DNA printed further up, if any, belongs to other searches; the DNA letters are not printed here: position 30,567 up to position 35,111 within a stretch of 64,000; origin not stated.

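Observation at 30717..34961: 1414-aa double activase-ATPase plus HgdB-like fusion wedged between mnmG and mnmE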

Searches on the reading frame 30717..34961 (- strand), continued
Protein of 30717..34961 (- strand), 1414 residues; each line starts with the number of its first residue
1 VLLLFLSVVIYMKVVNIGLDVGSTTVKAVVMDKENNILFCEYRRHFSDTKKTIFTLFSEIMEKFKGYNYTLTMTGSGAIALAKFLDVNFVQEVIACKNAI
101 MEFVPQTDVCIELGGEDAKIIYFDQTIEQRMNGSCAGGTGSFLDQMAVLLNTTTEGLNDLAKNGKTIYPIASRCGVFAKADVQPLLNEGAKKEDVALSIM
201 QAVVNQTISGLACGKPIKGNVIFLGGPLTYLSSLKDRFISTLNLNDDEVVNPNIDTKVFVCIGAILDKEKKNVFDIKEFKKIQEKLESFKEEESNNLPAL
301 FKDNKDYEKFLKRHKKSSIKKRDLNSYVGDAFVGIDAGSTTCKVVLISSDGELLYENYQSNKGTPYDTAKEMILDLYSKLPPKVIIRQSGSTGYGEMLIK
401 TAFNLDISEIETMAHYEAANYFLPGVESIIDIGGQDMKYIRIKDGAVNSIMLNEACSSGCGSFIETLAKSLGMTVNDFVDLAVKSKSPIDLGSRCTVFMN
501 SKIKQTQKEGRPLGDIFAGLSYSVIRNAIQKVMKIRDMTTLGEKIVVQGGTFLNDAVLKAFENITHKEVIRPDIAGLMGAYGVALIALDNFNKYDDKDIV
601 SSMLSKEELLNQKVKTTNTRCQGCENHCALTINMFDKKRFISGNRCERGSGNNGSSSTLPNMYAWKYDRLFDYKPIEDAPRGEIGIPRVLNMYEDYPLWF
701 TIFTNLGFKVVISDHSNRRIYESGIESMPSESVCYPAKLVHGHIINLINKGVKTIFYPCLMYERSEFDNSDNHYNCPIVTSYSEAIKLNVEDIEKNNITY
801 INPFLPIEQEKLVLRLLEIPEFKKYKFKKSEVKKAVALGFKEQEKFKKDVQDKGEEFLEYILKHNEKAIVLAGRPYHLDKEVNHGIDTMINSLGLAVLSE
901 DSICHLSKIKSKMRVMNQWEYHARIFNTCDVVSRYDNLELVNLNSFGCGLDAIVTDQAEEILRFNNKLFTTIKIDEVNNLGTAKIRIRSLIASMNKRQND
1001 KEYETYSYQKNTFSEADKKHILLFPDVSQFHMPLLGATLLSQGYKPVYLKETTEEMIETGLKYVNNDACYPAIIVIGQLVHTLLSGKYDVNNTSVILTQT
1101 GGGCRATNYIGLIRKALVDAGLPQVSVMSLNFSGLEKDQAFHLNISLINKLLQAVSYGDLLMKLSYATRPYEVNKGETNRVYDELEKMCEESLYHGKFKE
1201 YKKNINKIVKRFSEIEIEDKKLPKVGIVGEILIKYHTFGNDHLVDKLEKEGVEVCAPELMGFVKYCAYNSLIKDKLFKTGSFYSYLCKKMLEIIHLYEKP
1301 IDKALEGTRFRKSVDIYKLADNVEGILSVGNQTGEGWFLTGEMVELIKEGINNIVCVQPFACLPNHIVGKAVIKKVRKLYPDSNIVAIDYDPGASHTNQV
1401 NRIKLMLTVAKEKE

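Call 88: search_protein_families(library=pfam, proteins=[L089:8872-10428:+, L103:5899-7332:+, L101:5918-7129:+], max_evalue=1)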
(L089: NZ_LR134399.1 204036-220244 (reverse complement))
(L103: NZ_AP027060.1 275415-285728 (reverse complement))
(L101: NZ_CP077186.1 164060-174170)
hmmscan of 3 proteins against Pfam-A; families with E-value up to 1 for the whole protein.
L089:8872-10428:+ (519 aa): 1 family
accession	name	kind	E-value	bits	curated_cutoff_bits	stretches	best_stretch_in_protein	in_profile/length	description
PF09989.15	DUF2229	-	0.0014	18.7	29.4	1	74-115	25-67/218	CoA enzyme activase uncharacterised domain (DUF2229)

L103:5899-7332:+ (478 aa): 3 families
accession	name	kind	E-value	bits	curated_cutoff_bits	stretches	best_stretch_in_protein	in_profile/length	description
PF09989.15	DUF2229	-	0.0039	17.3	29.4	0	96-147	19-70/218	CoA enzyme activase uncharacterised domain (DUF2229)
PF12213.14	Dpoe2NT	-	0.11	13.3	24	0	238-267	39-68/73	DNA polymerases epsilon N terminal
PF03564.21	DUF1759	-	0.11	12.9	25.4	1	218-277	31-90/148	Protein of unknown function (DUF1759)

L101:5918-7129:+ (404 aa): 2 families
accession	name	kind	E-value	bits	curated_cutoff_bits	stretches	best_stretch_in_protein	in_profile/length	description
PF09989.15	DUF2229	-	1.8e-06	28.2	29.4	1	13-68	10-66/218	CoA enzyme activase uncharacterised domain (DUF2229)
PF02310.24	B12-binding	-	0.057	13.7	32.1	0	14-37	14-37/121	B12 binding domain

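Call 92: find_encoding_contigs(protein=window:30720-34928:-, flank=3000, max_places=4)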
Protein window:30720-34928:- (1403 aa): 18 contigs read that carry it; 4 places shown.
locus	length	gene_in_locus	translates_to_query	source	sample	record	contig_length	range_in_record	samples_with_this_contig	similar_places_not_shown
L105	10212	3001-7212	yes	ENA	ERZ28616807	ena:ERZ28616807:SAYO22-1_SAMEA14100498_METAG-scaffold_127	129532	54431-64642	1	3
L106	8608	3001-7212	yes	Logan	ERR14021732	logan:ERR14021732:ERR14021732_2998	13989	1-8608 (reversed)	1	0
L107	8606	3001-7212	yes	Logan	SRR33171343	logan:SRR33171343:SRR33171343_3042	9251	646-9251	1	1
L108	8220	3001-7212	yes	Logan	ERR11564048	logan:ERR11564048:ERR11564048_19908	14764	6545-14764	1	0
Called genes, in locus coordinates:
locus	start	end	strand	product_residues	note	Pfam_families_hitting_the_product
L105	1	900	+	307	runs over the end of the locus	PF02096:60KD_IMP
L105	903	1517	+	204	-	PF14804:Jag_N, PF13083:KH_KhpA-B (weak), PF01424:R3H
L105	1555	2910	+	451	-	PF10396:TrmE_N, PF12631:MnmE_helical, PF01926:MMR_HSR1, PF02421:FeoB_N, PF04548:AIG1 (weak)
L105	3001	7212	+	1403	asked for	PF01548:DEDD_Tnp_IS110 (faint), PF01869:BcrAD_BadFG, PF09989:DUF2229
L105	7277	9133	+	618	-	PF01134:GIDA, PF12831:FAD_oxidored (weak), PF21680:GIDA_C_1st, PF13932:SAM_GIDA_C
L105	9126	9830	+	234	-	PF02527:GidB, PF13847:Methyltransf_31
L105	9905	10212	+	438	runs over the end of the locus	PF07963:N_methyl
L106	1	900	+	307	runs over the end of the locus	PF02096:60KD_IMP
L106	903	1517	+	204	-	PF14804:Jag_N, PF13083:KH_KhpA-B (weak), PF01424:R3H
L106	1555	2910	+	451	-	PF10396:TrmE_N, PF12631:MnmE_helical, PF01926:MMR_HSR1, PF02421:FeoB_N, PF04548:AIG1 (weak)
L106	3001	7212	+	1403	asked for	PF01548:DEDD_Tnp_IS110 (faint), PF01869:BcrAD_BadFG, PF09989:DUF2229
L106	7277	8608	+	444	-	?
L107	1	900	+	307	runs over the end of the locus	PF02096:60KD_IMP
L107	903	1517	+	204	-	PF14804:Jag_N, PF13083:KH_KhpA-B (weak), PF01424:R3H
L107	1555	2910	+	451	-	PF10396:TrmE_N, PF12631:MnmE_helical, PF01926:MMR_HSR1, PF02421:FeoB_N, PF04548:AIG1 (weak)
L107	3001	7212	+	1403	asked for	PF01548:DEDD_Tnp_IS110 (faint), PF01869:BcrAD_BadFG, PF09989:DUF2229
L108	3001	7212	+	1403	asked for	PF01548:DEDD_Tnp_IS110 (faint), PF01869:BcrAD_BadFG, PF09989:DUF2229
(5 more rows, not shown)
